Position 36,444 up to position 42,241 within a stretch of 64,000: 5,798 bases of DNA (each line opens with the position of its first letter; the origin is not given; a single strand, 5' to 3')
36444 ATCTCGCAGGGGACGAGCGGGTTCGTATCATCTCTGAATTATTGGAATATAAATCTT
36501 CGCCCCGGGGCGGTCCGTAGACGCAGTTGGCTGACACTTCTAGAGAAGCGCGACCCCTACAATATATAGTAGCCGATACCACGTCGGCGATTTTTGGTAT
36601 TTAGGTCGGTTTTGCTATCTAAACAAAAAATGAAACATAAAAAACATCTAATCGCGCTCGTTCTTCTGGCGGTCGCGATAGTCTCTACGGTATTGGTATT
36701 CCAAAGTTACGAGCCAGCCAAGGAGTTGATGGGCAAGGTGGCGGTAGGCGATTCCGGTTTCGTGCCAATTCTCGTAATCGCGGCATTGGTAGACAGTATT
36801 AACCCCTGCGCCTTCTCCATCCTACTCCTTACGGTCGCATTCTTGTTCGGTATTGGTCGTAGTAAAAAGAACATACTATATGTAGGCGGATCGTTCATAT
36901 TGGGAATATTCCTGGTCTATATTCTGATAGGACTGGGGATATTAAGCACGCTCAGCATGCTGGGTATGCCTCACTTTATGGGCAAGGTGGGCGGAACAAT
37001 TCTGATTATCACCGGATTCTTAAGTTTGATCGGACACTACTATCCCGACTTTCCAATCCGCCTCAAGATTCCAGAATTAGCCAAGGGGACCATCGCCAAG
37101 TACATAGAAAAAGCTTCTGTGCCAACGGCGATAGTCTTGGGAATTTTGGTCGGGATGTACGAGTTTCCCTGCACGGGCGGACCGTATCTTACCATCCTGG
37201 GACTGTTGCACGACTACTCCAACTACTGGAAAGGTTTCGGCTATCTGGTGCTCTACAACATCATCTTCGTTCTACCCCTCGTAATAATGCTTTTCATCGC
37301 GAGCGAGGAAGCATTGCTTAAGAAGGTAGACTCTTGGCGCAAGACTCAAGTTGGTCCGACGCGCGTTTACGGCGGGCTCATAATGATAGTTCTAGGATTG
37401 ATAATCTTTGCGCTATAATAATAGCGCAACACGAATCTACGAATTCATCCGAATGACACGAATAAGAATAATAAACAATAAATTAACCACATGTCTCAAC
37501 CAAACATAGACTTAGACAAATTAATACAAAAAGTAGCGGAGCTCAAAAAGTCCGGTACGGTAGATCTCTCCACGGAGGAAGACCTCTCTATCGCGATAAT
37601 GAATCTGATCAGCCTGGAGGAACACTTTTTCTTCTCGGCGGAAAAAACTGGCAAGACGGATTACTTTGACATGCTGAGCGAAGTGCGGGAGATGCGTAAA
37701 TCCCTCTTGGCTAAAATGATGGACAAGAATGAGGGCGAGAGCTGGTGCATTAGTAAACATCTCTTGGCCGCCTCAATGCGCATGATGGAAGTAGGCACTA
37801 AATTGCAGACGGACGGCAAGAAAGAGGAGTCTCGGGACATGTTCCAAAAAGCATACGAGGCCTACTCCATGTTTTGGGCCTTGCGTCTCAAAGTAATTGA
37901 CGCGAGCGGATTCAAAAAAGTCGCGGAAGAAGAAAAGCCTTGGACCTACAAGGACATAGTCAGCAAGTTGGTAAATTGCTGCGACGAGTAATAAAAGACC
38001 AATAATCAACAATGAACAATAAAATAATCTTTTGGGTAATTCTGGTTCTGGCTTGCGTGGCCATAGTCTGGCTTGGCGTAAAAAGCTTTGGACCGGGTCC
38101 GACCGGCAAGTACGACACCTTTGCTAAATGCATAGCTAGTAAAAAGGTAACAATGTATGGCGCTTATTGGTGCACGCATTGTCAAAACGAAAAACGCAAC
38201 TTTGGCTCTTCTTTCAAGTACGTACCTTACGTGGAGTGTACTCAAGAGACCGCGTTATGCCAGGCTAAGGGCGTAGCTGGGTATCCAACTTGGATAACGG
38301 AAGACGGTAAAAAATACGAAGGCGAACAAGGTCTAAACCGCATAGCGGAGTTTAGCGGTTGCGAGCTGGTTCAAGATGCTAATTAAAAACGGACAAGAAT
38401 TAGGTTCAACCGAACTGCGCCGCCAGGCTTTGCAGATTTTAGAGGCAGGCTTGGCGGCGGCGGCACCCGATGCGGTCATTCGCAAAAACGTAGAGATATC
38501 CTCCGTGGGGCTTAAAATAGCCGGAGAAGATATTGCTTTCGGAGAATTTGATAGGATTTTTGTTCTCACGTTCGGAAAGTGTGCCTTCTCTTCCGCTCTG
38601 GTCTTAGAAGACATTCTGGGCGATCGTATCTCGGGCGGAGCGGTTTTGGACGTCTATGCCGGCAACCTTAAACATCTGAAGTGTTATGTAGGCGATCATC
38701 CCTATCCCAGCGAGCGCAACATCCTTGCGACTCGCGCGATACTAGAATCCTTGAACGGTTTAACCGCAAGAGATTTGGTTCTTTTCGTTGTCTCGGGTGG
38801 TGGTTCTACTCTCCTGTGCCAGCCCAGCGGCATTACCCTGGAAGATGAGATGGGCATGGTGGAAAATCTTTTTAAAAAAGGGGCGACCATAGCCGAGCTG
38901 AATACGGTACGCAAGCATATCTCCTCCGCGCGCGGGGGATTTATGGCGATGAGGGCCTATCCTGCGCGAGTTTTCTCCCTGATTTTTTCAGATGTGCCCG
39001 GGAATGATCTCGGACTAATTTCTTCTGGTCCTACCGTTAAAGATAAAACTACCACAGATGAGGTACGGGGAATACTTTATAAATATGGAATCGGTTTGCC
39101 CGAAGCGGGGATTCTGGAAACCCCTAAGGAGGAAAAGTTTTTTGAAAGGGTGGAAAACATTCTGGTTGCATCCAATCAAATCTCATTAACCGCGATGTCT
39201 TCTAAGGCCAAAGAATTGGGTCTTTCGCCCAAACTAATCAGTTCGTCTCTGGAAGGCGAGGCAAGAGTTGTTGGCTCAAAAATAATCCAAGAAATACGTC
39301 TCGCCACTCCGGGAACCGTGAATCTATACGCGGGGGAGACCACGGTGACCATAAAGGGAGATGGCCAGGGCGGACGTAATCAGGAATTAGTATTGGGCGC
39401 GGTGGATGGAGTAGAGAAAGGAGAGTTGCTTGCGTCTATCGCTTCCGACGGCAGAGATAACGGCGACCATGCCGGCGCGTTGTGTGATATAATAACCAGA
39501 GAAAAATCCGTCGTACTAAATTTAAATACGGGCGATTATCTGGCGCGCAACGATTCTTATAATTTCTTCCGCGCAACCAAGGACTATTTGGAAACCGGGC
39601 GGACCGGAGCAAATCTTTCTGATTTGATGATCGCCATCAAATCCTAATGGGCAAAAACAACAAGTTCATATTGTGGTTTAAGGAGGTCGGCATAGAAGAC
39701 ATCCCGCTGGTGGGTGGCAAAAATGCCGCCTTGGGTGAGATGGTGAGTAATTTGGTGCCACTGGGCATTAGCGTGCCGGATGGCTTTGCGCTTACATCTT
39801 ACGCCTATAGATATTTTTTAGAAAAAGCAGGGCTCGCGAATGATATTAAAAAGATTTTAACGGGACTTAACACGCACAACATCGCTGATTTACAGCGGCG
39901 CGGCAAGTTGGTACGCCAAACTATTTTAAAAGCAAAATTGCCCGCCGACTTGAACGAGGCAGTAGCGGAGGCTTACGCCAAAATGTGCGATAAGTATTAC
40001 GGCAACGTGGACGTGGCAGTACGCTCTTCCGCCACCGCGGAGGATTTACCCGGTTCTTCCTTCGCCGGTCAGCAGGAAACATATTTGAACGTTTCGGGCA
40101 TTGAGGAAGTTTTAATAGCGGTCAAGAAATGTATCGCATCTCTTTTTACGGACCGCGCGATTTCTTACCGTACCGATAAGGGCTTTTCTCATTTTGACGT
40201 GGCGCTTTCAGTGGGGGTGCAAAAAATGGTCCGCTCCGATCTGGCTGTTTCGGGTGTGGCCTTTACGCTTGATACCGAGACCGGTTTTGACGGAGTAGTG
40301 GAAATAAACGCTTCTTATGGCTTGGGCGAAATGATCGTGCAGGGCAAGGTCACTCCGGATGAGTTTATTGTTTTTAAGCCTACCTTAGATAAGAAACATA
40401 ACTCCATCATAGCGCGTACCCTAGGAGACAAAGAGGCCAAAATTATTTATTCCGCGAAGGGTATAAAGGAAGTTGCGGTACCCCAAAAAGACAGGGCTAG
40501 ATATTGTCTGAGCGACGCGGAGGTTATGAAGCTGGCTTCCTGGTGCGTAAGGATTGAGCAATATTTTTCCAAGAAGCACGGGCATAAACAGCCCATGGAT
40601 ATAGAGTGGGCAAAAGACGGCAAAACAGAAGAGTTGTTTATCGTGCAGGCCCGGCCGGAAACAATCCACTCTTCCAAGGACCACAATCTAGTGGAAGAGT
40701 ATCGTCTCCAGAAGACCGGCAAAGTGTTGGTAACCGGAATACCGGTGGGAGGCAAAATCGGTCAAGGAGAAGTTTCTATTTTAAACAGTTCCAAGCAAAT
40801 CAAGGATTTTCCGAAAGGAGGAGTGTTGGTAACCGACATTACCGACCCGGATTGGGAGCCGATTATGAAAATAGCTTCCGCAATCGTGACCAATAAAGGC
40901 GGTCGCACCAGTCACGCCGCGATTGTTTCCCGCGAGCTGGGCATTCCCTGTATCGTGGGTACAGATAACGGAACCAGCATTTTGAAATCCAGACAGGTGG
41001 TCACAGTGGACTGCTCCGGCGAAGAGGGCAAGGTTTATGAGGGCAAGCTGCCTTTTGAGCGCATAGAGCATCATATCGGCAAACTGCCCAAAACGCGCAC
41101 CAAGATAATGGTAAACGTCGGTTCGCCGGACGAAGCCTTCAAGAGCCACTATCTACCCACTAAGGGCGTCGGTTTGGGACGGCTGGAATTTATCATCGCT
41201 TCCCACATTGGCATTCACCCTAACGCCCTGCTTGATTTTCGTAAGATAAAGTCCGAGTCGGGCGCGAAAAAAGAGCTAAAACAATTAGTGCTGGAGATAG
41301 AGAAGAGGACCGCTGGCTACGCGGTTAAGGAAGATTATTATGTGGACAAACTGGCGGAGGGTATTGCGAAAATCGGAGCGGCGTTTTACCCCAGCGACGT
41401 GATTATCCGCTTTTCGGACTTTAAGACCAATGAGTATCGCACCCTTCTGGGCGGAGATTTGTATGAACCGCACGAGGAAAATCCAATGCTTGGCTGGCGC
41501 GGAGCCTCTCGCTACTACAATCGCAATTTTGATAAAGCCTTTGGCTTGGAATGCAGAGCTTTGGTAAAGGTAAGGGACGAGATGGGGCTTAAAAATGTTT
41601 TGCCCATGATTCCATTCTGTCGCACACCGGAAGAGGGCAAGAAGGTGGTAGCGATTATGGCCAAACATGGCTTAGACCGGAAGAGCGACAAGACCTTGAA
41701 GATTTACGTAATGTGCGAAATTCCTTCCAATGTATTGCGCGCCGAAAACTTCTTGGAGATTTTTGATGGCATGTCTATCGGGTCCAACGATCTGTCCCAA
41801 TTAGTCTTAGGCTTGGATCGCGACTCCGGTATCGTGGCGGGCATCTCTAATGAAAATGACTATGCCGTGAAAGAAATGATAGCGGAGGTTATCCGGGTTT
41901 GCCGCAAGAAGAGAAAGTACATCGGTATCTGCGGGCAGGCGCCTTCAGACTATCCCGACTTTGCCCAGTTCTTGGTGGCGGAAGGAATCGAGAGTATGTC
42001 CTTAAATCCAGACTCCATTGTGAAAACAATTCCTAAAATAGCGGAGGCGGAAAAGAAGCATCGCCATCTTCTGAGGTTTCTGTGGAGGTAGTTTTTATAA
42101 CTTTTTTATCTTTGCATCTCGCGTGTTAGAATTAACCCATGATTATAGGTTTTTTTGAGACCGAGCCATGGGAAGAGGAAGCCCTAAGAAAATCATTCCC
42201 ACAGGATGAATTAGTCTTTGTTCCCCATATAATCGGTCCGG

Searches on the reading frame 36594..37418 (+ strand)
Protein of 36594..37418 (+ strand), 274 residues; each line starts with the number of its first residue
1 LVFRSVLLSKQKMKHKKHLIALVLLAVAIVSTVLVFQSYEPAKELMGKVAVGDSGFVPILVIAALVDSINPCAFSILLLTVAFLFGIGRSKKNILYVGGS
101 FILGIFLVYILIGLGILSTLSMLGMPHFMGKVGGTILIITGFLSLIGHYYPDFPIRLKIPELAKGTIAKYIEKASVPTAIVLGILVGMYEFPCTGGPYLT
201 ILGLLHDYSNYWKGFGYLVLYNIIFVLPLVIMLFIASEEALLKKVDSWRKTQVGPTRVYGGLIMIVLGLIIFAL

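Call 20: search_protein_families(library=pfam, proteins=[window:36594-37418:+])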
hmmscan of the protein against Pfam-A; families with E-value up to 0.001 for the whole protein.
window:36594-37418:+ (274 aa): 1 family
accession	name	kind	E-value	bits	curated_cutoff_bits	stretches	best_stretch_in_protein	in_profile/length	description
PF11139.14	SfLAP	-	0.00033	20.6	35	1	60-272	1-208/213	Sap, sulfolipid-1-addressing protein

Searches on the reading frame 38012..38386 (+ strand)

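Call 20: search_protein_families(library=pfam, proteins=[window:38012-38386:+])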
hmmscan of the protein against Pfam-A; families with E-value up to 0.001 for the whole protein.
window:38012-38386:+ (124 aa): 1 family
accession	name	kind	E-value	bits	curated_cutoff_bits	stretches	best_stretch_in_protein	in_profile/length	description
PF00085.26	Thioredoxin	-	5.2e-05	23.6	23.5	1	36-110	9-96/103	Thioredoxin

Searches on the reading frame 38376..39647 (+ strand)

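Call 20: search_protein_families(library=pfam, proteins=[window:38376-39647:+])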
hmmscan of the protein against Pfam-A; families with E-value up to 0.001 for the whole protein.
window:38376-39647:+ (423 aa): 2 families
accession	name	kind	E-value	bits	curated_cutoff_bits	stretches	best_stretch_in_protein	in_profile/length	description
PF13660.11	DUF4147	-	1e-60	205.6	23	1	18-243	2-227/234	Domain of unknown function (DUF4147)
PF05161.18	MOFRL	-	6.6e-24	84.6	28.3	1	316-416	3-106/106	MOFRL family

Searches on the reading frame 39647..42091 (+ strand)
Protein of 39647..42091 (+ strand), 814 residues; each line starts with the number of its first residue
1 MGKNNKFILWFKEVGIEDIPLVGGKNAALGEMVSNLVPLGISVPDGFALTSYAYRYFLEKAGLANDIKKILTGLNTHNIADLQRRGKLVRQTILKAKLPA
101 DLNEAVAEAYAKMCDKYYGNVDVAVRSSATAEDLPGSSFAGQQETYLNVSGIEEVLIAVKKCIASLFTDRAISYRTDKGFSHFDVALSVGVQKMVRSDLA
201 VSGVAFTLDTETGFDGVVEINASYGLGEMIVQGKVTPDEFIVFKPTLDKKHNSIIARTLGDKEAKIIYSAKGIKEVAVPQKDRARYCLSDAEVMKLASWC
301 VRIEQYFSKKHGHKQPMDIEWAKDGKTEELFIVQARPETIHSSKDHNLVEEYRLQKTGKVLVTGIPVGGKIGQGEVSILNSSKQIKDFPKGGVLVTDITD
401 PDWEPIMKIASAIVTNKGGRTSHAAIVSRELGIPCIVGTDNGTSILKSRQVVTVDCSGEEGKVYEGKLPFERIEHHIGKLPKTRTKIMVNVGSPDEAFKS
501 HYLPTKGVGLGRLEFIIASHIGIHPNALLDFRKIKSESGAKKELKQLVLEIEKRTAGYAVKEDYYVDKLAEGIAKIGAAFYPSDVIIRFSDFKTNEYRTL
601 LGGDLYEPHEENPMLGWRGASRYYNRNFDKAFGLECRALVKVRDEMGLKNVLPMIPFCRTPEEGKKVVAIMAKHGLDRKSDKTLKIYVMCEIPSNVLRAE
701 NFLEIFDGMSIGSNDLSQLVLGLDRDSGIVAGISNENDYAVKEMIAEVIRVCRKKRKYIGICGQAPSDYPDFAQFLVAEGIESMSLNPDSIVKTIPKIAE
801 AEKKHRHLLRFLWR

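Call 20: search_protein_families(library=pfam, proteins=[window:39647-42091:+])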
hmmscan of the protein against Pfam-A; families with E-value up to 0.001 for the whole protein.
window:39647-42091:+ (814 aa): 3 families
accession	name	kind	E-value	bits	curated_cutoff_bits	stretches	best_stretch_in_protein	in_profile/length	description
PF01326.24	PPDK_N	-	6.4e-119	397.5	27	1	20-349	2-321/328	Pyruvate phosphate dikinase, AMP/ATP-binding domain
PF02896.24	PEP-utilizers_C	-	1.4e-55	189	22.8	1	482-800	17-290/293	PEP-utilising enzyme, PEP-binding domain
PF00391.29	PEP-utilizers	-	7.1e-26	90.1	23.1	1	388-457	1-70/72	PEP-utilising enzyme, mobile domain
